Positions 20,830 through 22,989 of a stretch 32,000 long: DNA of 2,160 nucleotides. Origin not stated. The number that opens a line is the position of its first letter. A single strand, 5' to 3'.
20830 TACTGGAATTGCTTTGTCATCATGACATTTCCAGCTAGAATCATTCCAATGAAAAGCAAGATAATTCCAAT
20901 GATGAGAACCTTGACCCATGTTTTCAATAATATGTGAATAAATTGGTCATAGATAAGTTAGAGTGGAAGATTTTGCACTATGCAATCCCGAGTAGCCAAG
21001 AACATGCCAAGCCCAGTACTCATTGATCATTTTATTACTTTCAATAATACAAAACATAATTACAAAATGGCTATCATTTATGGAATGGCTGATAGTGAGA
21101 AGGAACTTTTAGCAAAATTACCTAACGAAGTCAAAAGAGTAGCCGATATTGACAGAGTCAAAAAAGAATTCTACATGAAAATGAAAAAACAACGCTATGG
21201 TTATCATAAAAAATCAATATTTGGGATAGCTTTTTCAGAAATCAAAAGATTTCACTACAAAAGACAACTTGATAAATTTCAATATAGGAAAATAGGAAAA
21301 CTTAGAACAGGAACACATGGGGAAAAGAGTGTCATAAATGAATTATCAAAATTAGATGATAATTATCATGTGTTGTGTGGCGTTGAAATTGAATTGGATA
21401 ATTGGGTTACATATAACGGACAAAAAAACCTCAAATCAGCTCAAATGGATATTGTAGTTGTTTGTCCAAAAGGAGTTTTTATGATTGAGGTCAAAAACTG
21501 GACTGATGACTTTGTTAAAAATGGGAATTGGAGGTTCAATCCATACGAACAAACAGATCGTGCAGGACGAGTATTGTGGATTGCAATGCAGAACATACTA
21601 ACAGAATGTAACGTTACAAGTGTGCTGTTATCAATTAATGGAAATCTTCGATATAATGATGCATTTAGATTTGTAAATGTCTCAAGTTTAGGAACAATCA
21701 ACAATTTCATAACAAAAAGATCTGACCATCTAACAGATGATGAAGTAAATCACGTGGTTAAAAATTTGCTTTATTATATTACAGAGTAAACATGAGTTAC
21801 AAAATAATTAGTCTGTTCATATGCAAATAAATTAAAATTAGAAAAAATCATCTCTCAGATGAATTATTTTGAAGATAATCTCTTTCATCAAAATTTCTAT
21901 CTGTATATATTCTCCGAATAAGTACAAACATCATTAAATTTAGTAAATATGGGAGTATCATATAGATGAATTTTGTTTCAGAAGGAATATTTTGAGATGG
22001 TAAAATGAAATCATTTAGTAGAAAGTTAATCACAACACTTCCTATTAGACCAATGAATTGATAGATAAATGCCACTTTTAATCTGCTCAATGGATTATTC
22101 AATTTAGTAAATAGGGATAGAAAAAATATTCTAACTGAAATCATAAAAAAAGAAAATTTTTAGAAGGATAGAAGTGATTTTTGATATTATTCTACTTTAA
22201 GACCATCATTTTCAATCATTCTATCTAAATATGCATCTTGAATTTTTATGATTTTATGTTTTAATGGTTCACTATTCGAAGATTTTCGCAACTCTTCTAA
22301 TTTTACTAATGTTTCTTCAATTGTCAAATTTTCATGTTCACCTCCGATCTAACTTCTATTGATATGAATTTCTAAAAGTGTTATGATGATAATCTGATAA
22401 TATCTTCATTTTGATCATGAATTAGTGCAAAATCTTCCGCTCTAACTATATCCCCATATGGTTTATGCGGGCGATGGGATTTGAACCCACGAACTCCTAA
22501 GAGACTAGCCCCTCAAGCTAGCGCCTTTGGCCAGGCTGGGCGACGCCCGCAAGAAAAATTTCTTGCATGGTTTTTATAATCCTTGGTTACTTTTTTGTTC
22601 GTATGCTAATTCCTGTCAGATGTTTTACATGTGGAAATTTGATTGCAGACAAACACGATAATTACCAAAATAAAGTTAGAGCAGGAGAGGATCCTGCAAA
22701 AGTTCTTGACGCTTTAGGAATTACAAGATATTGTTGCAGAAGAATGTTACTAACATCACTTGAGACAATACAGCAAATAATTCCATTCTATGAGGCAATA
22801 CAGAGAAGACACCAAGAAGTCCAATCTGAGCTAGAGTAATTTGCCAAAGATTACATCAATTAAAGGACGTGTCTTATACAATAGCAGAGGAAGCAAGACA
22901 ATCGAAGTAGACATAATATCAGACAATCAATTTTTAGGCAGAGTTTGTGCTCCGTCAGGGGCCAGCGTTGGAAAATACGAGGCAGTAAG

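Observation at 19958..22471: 2.5-kb orphan cassette at the tRNA-Leu 3' end, bounded by an exact 17-nt direct repeat and 34-nt inverted repeats but lacking any recombinase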

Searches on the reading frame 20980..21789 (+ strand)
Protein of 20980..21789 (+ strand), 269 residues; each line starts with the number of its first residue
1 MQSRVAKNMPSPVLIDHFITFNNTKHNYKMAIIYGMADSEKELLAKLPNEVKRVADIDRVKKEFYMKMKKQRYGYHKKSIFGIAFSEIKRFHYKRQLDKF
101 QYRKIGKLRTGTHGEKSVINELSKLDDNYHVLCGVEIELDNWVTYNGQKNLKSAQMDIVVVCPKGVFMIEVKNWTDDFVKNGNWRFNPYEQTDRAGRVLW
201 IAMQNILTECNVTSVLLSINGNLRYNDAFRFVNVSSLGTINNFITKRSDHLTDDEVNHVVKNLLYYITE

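Call 10: search_protein_families(library=pfam, proteins=[window:20980-21789:+], max_evalue=0.1)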
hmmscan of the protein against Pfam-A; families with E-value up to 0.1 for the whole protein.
window:20980-21789:+ (269 aa): 2 families
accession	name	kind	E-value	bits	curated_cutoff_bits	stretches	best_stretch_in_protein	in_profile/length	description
PF08378.17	NERD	-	1.4e-14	54.9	22.1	1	111-215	2-107/111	Nuclease-related domain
PF06517.16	Orthopox_A43R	-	0.016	15.4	27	1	213-254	95-134/195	Orthopoxvirus A43R protein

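Call 11: search_protein_families(library=phrogs, proteins=[window:20980-21789:+], max_evalue=0.1)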
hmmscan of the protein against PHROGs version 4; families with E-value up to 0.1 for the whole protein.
window:20980-21789:+ (269 aa): 0 families

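Call 13: find_encoding_contigs(protein=window:20980-21789:+, flank=6000, max_places=10)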
Protein window:20980-21789:+ (269 aa): no gene with exactly this product is on record in the collection.

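Call 18: find_homologous_proteins(query=window:20980-21789:+)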
Query window:20980-21789:+ (269 aa): 542 proteins with E <= 0.001 among 805 candidates; the best 120 are listed.
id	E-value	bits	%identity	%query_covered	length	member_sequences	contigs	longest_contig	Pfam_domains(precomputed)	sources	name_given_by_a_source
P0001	4.2e-154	530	100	87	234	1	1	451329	PF08378.18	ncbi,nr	ncbi:MAG: NERD domain-containing protein [Nitrosarchaeum sp.]|nr:NERD domain-containing protein [Nit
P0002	5.8e-138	477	85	89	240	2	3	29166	PF08378.18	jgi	-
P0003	7.1e-127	440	80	88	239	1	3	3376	PF08378.18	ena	-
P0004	3.8e-123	428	78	88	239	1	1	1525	PF08378.18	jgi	-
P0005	5.6e-121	421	79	87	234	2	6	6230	PF08378.18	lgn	-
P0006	6.2e-119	414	76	88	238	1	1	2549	PF08378.18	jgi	jgi:hypothetical protein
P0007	7.1e-116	404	73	89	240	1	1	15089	PF08378.18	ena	-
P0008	6.4e-114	398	73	89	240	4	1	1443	PF08378.18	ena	-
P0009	1.3e-107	377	70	89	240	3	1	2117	PF08378.18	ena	-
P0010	1.2e-104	367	68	89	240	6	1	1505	PF08378.18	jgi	-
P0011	8.5e-104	365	68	89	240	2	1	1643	PF08378.18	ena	-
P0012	1.4e-103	364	69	89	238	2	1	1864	PF08378.18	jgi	-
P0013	2.7e-103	363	67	89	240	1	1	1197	PF08378.18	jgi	-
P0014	4.8e-103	362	67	89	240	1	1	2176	PF08378.18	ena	-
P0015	8.5e-103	361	68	89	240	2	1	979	PF08378.18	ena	-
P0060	8.5e-97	342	66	89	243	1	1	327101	PF08378.18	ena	-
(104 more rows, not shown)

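Call 19: find_encoding_contigs(protein=P0002, flank=6000, max_places=4)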
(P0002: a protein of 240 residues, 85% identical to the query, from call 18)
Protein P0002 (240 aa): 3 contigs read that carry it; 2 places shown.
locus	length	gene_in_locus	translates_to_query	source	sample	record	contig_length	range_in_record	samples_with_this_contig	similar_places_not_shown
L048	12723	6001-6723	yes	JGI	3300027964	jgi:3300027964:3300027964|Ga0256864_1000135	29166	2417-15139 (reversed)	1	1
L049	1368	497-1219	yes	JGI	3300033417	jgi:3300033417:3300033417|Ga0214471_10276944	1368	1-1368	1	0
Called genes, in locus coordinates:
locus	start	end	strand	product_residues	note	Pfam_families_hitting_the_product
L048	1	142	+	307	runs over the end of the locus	PF13091:PLDc_2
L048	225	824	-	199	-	-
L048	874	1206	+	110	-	-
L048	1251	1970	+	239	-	-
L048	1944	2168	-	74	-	-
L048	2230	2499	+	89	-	-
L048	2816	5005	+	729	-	PF00082:Peptidase_S8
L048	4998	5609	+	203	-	PF26915:Phage_P4_cII (faint)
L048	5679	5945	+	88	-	-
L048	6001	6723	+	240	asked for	PF08378:NERD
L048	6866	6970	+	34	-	-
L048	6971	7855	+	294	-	-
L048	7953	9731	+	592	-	PF01835:MG2 (faint), PF00127:Copper-bind (weak)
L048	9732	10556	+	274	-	-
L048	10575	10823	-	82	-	-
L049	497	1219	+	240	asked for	PF08378:NERD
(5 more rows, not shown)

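Call 20: find_encoding_contigs(protein=P0007, flank=6000, max_places=4)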
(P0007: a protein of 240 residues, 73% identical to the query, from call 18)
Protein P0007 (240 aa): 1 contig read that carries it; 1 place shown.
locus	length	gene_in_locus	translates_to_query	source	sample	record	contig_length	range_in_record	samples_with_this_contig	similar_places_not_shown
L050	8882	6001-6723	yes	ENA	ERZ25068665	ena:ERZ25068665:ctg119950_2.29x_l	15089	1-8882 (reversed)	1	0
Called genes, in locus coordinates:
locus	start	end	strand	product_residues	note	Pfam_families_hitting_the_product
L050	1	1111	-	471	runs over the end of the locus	PF00696:AA_kinase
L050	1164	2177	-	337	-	PF04101:Glyco_tran_28_C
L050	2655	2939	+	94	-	PF14947:HTH_45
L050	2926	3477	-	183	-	PF14417:MEDS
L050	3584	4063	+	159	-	PF00210:Ferritin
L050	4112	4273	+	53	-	-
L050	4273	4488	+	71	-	-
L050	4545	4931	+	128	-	PF02628:COX15-CtaA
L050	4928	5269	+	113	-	-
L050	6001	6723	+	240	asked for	PF08378:NERD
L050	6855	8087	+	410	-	PF00050:Kazal_1, PF07648:Kazal_2 (weak), PF00581:Rhodanese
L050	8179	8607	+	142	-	PF07883:Cupin_2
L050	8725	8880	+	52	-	?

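Call 21: find_encoding_contigs(protein=P0060, flank=6000, max_places=3)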
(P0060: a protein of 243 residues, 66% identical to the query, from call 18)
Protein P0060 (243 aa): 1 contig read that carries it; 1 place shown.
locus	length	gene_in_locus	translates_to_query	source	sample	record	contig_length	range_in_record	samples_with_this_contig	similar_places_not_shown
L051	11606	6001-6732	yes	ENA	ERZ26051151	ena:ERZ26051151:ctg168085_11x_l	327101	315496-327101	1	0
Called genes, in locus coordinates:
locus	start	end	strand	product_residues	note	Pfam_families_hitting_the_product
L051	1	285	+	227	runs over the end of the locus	PF01982:CTP-dep_RFKase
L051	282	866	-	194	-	PF01467:CTP_transf_like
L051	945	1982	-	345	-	PF00590:TP_methylase, PF04010:DUF357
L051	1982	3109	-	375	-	PF01546:Peptidase_M20, PF07687:M20_dimer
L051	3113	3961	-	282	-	PF22626:LysX_preATP_grasp, PF02655:ATP-grasp_3 (weak), PF02955:GSH-S_ATP, PF08443:RimK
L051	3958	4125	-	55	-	PF13717:Zn_ribbon_4 (faint), PF21344:Zn_ribbon_LysW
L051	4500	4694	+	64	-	-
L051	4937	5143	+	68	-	-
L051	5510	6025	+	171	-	-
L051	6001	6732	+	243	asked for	PF08378:NERD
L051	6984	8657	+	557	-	-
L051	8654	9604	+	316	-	PF05107:Cas_Cas7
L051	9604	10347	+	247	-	PF09704:Cas_Cas5d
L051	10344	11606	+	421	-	?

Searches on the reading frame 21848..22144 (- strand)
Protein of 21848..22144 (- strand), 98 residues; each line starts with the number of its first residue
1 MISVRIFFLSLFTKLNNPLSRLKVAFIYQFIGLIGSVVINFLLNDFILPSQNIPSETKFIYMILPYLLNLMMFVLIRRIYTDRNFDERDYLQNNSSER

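Call 10: search_protein_families(library=pfam, proteins=[window:21848-22144:-], max_evalue=0.1)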
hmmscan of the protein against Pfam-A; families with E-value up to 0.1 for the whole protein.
window:21848-22144:- (98 aa): 0 families

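Call 11: search_protein_families(library=phrogs, proteins=[window:21848-22144:-], max_evalue=0.1)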
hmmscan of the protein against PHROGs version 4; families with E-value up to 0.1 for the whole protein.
window:21848-22144:- (98 aa): 1 family
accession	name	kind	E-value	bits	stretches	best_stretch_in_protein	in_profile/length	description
phrog_11063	-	unknown function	0.099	13.7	0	10-75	29-95/124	-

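Call 89: search_protein_representatives(protein=window:21848-22144:-)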
Query: 98 residues. Proteins with E-value up to 0.001 (for the whole library): 9; up to 1e-10: 4; up to 1e-30: 1. The best 9 are listed.
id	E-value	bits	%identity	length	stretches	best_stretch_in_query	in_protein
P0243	2.4e-32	127.4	71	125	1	1-92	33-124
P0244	2.6e-22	95.3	53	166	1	2-94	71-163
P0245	3.8e-17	78.8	47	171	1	3-93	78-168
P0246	1.4e-11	60.9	41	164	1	1-93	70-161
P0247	3.8e-09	53.2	38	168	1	1-92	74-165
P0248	9.4e-08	48.7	41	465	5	11-42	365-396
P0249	2.7e-06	44.0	58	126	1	1-48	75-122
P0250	5.8e-05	39.8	37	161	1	1-91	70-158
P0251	1.0e-03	35.9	32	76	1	19-91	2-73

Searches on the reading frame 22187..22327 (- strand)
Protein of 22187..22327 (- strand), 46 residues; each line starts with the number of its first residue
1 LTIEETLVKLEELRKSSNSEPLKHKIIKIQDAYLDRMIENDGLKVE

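Call 10: search_protein_families(library=pfam, proteins=[window:22187-22327:-], max_evalue=0.1)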
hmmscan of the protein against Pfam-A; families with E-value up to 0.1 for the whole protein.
window:22187-22327:- (46 aa): 0 families

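Call 11: search_protein_families(library=phrogs, proteins=[window:22187-22327:-], max_evalue=0.1)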
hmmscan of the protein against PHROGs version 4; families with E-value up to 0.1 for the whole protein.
window:22187-22327:- (46 aa): 0 families

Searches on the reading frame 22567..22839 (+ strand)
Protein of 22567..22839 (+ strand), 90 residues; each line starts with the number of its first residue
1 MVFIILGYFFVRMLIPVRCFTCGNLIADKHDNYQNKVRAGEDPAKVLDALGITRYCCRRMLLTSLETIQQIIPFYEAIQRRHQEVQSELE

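Call 10: search_protein_families(library=pfam, proteins=[window:22567-22839:+], max_evalue=0.1)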
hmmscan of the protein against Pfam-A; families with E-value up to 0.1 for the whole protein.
window:22567-22839:+ (90 aa): 3 families
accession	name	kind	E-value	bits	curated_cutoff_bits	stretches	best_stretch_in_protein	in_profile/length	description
PF01194.22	RNA_pol_N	-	1.2e-27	96.3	26.9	1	14-71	1-58/58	RNA polymerases N / 8 kDa subunit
PF14149.11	YhfH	-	0.017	15.4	27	1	10-36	7-33/37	YhfH-like protein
PF05864.17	Chordopox_RPO7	-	0.025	15.2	27.5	1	13-68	1-51/63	Chordopoxvirus DNA-directed RNA polymerase 7 kDa polypeptide (RPO7)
